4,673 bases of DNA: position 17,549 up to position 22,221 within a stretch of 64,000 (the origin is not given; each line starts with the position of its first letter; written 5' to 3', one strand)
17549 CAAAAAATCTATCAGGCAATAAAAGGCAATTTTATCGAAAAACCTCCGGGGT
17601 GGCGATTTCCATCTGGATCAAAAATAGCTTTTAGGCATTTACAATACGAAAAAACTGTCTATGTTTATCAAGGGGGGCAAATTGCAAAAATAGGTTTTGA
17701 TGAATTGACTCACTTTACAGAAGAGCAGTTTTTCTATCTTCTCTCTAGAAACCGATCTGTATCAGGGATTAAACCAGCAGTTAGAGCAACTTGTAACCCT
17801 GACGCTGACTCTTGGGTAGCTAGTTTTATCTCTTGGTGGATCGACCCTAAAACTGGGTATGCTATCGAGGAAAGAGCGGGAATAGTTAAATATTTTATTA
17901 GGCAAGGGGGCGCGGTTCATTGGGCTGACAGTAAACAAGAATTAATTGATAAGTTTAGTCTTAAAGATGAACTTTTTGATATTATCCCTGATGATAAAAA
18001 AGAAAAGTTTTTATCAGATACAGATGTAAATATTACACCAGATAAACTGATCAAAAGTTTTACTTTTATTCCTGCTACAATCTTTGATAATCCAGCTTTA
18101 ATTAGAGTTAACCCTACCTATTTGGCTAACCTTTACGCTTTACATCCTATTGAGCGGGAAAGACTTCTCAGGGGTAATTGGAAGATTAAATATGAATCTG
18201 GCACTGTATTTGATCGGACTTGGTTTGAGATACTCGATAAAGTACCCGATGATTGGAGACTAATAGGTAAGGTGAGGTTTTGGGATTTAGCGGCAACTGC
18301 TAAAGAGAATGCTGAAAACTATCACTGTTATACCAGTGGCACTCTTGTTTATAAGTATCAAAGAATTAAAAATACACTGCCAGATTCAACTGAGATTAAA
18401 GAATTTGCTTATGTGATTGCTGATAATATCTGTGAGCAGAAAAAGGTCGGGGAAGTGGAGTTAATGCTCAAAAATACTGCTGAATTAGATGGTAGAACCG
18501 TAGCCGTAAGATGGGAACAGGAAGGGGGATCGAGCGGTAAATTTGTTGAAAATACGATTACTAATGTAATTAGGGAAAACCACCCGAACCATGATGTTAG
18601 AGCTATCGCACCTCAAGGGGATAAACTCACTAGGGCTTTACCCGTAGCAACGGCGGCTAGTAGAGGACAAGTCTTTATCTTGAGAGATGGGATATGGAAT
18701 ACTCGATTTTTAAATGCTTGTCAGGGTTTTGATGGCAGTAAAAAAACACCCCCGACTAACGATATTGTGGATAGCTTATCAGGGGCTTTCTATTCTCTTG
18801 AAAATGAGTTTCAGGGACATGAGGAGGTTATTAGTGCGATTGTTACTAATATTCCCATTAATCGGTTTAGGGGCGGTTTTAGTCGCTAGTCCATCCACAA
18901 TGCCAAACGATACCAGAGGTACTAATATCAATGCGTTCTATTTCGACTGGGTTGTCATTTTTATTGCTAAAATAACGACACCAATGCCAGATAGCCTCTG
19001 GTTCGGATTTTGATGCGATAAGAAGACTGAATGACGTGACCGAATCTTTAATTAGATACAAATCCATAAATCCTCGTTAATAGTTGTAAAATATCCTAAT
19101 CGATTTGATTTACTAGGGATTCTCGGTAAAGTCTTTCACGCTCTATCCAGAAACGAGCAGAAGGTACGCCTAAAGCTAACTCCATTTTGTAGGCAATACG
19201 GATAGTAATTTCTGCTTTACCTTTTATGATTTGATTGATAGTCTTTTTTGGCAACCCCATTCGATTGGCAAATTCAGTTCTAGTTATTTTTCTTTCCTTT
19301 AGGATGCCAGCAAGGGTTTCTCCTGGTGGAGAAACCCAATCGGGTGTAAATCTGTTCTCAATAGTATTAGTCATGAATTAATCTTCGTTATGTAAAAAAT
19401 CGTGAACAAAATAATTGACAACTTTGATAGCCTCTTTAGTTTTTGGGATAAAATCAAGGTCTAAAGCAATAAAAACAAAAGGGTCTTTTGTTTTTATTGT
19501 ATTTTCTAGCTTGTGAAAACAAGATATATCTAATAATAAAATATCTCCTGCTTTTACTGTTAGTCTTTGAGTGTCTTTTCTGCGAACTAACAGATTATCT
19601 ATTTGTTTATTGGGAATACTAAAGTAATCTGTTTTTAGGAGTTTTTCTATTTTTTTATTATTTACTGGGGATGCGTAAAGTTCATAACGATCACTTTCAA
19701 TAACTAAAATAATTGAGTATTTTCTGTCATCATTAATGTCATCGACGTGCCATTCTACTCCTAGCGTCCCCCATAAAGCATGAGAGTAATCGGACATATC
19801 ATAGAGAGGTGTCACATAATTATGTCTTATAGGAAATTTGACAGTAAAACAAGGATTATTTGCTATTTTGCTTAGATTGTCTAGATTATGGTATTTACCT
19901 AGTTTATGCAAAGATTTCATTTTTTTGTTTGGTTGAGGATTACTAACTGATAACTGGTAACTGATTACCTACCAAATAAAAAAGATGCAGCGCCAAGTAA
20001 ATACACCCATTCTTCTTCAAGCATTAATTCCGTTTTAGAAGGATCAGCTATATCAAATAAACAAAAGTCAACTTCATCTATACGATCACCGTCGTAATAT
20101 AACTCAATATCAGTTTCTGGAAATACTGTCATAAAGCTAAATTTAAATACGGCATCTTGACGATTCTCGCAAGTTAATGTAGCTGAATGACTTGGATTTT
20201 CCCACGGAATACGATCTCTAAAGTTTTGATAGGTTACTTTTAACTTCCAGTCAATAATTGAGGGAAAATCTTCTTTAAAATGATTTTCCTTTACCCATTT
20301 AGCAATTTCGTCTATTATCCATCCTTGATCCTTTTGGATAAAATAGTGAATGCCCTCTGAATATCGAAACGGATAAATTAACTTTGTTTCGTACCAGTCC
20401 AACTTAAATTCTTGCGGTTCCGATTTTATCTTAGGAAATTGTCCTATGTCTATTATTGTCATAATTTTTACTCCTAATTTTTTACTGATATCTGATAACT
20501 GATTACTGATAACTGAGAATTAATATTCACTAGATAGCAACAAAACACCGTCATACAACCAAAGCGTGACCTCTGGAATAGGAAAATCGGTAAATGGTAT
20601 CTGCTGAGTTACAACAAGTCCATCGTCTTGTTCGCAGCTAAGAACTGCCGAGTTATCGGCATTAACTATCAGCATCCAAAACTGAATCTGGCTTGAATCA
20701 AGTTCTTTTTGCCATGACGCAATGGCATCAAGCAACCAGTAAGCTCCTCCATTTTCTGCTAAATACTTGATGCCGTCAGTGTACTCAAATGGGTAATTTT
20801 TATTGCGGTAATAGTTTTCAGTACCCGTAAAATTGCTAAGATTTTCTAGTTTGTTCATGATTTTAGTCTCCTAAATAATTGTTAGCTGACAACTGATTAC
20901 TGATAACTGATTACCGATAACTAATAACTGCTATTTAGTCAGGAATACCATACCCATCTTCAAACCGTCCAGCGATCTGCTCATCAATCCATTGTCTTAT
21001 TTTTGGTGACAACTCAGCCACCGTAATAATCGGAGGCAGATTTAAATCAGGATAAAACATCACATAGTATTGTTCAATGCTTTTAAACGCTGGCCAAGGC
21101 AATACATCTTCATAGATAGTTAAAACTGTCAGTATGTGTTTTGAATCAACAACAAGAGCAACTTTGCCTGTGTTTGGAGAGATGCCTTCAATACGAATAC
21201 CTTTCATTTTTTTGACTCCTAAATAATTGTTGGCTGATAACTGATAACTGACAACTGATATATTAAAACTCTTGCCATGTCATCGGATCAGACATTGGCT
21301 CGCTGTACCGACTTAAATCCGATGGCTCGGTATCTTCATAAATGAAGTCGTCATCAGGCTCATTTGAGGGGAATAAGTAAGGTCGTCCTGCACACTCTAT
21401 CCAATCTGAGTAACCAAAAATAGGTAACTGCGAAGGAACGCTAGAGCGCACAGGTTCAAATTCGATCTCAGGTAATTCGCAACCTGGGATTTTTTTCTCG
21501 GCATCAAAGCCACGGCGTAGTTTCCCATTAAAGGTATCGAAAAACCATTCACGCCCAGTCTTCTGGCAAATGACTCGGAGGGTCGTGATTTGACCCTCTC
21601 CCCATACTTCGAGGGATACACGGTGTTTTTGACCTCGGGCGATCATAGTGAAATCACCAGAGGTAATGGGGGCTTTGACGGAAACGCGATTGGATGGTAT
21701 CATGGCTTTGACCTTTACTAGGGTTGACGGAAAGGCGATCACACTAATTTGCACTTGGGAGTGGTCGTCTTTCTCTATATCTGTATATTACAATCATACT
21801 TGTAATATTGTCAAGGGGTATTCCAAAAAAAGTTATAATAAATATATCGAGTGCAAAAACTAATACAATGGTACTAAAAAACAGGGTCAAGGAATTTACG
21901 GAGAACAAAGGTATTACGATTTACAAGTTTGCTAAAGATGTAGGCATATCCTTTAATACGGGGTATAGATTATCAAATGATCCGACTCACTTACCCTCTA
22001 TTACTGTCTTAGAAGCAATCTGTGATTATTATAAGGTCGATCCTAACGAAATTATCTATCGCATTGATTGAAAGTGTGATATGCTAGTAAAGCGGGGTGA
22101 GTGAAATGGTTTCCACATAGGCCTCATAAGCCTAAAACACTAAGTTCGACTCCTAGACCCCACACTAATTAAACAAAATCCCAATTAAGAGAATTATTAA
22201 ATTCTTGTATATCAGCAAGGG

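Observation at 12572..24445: Two inverted iteron arrays, each next to a paralogous DNA-binding gene, bracket an ~11 kb block containing the terminase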

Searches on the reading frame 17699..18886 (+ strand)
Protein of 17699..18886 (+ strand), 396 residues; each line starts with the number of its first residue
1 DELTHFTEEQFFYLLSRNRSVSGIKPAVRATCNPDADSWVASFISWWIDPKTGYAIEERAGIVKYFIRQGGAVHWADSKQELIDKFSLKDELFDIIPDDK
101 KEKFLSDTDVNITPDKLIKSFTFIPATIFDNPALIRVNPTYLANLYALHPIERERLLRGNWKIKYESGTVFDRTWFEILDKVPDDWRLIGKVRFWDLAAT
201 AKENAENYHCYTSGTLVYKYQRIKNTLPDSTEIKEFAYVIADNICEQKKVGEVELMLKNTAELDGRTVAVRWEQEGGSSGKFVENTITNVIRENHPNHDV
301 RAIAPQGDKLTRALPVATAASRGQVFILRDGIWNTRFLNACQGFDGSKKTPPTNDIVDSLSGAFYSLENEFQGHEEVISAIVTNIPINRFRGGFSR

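Call 56: search_dna_similar(query=window:17699-18886:+, collection=phages, mode=protein, max_evalue=0.00001, max_rows=10)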
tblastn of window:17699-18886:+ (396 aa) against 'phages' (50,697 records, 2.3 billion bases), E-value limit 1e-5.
Records with a match: 1317; places in all: 1323; records where one place covers at least 80% of the query: 1199.
Best place of each record, by identity: <60% 1317.
By first word of the organism name: Escherichia 340; Pseudomonas 231; Vibrio 130; Rheinheimera 115; Salmonella 97; Acinetobacter 91; Klebsiella 40; Erwinia 35; Campylobacter 24; Shigella 24; and 42 more.
By host as written in the record: - 175; Rheinheimera sp. BAL341 115; Escherichia coli 99; Pseudomonas aeruginosa 71; Escherichia coli K-12 MG1655 50; Acinetobacter baumannii 37; Pseudomonas aeruginosa PAO1 26; Campylobacter jejuni 22; and 323 more.
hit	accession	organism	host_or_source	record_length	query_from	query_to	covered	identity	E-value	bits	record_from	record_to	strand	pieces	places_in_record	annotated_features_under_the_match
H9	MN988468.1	Rhizobium phage RHph_TM3_3_3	Rhizobium phaseoli T3_3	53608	1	367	93%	42.0%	1e-72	252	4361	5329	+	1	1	terminase large subunit protein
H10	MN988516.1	Rhizobium phage RHph_N28_2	Rhizobium etli N731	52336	1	367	93%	41.4%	8e-72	249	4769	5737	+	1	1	terminase large subunit protein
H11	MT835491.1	Bacteriophage sp.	human fecal samples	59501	1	369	93%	39.1%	1e-63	226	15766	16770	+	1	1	record has no annotation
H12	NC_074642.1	Methanoculleus virus L4768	Methanoculleus bourgensis E02.3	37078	1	367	93%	39.1%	2e-67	237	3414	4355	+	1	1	terminase large subunit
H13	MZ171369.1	Methanoculleus virus Blf4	Methanoculleus bourgensis E02.3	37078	1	367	93%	39.1%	2e-67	237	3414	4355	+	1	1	terminase large subunit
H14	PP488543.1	Escherichia phage BP9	Escherichia coli SL19-2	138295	1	390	98%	31.4%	5e-44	169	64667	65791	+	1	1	terminase large subunit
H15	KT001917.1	Escherichia phage Murica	Escherichia coli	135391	1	390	98%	31.4%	6e-44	169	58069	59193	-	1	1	terminase large subunit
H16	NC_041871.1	Escherichia phage Murica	Escherichia coli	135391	1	390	98%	31.4%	6e-44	169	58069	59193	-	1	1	terminase large subunit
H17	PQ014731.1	Escherichia phage VB-EcoM-WM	Escherichia coli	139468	1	390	98%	31.2%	4e-18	173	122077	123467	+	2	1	terminase family protein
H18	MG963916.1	Escherichia phage PDX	Escherichia coli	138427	1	390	98%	31.2%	5e-18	173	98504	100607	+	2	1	DNA endonuclease I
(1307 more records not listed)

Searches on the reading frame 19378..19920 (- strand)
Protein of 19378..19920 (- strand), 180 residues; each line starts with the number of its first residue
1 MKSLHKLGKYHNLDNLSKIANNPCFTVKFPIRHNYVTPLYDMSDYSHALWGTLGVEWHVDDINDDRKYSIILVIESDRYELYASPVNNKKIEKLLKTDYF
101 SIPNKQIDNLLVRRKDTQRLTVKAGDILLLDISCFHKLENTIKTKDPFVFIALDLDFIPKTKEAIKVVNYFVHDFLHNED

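Call 14: search_protein_families(library=ncbifam, proteins=[window:19378-19920:-], max_evalue=0.1)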
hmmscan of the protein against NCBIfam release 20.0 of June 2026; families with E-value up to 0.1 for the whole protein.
window:19378-19920:- (180 aa): 1 family
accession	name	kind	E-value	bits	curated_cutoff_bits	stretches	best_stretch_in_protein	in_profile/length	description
TIGR03597.1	GTPase_YqeH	equivalog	0.031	13.4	297.4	1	101-175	48-121/361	ribosome biogenesis GTPase YqeH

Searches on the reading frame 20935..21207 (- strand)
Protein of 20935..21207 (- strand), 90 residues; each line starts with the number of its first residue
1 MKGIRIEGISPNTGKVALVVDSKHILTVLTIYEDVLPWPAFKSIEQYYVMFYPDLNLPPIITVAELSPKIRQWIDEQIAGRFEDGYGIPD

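Call 14: search_protein_families(library=ncbifam, proteins=[window:20935-21207:-], max_evalue=0.1)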
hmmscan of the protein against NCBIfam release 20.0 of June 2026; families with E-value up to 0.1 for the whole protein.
window:20935-21207:- (90 aa): 1 family
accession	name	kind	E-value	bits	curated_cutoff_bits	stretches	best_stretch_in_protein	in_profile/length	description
TIGR00161.1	TIGR00161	hypoth_equivalog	0.003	17.3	199.25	1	19-79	49-109/239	proteasome assembly chaperone family protein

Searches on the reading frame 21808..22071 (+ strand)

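Call 8: search_protein_families(library=pfam, proteins=[window:21808-22071:+], max_evalue=0.1)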
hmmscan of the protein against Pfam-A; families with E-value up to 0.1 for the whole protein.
window:21808-22071:+ (87 aa): 4 families
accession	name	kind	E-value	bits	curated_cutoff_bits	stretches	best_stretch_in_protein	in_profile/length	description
PF13443.12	HTH_26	-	6e-12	46.1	22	1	28-86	3-61/63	Cro/C1-type HTH DNA-binding domain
PF01381.28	HTH_3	-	0.00017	22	23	1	29-82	3-55/55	Helix-turn-helix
PF12844.13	HTH_19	-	0.00018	21.8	30.2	1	26-83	3-59/64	Helix-turn-helix domain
PF13560.12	HTH_31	-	0.00027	21.6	27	1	28-81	7-60/64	Helix-turn-helix domain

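Call 9: search_protein_families(library=phrogs, proteins=[window:21808-22071:+], max_evalue=0.01)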
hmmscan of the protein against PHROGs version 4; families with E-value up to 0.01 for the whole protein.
window:21808-22071:+ (87 aa): 4 families
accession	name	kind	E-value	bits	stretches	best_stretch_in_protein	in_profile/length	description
phrog_8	-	transcription regulation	4.7e-12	47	1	15-85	69-138/346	transcriptional regulator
phrog_3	-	transcription regulation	5.4e-08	34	1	17-85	83-148/430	transcriptional repressor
phrog_2967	-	transcription regulation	8.7e-05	23.2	1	18-84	6-71/225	transcriptional regulator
phrog_4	-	transcription regulation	0.00098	19.2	1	17-85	127-194/400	transcriptional repressor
